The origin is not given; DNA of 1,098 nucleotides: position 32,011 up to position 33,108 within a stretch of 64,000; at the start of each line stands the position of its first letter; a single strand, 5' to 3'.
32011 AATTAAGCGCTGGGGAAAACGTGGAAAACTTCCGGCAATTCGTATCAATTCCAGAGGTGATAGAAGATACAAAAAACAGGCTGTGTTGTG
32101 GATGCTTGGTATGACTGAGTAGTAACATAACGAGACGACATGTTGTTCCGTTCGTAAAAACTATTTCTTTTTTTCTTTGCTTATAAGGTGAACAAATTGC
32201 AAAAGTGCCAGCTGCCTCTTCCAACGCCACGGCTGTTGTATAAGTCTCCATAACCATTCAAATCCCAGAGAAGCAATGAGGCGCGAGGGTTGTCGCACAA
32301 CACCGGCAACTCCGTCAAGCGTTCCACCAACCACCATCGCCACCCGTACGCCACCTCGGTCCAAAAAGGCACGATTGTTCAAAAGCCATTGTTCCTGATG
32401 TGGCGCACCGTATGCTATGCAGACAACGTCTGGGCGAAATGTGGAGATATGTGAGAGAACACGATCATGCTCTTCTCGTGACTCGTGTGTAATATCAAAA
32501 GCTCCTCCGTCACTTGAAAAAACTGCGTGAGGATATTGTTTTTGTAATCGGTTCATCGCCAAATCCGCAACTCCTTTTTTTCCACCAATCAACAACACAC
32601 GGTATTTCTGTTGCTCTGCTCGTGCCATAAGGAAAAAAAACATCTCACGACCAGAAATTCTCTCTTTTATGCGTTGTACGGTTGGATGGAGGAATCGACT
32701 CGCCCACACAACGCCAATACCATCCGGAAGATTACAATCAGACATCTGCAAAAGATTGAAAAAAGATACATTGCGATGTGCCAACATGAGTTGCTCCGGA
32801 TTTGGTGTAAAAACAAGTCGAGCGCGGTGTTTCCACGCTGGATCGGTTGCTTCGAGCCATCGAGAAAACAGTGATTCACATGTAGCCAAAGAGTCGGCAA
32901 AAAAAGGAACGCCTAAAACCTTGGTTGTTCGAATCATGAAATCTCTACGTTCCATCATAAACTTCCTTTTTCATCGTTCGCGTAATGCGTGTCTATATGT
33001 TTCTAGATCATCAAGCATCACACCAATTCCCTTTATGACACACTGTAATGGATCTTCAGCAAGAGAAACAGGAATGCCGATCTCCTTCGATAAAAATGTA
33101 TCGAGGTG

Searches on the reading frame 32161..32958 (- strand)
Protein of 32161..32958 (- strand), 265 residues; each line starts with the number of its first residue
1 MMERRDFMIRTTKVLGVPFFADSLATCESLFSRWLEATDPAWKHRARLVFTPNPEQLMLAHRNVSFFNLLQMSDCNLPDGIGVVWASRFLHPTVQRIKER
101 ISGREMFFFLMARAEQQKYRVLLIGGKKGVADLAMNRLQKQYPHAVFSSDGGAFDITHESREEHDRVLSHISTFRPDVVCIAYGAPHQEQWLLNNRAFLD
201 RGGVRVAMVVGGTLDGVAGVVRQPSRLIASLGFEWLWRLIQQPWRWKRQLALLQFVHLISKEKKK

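Call 49: search_protein_families(library=pfam, proteins=[window:32161-32958:-], max_evalue=0.001)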
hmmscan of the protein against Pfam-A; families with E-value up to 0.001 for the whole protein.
window:32161-32958:- (265 aa): 1 family
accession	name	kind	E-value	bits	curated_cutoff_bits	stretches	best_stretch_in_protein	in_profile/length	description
PF03808.19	Glyco_tran_WecG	-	1.6e-44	152.2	27.4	1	74-249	2-167/168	Glycosyl transferase WecG/TagA/CpsF family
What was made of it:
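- Tried and rejected: A second possible split gene at 32161..32958 / 31748..32257 was rejected, because the WecG glycosyltransferase domain there is complete (call 49).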
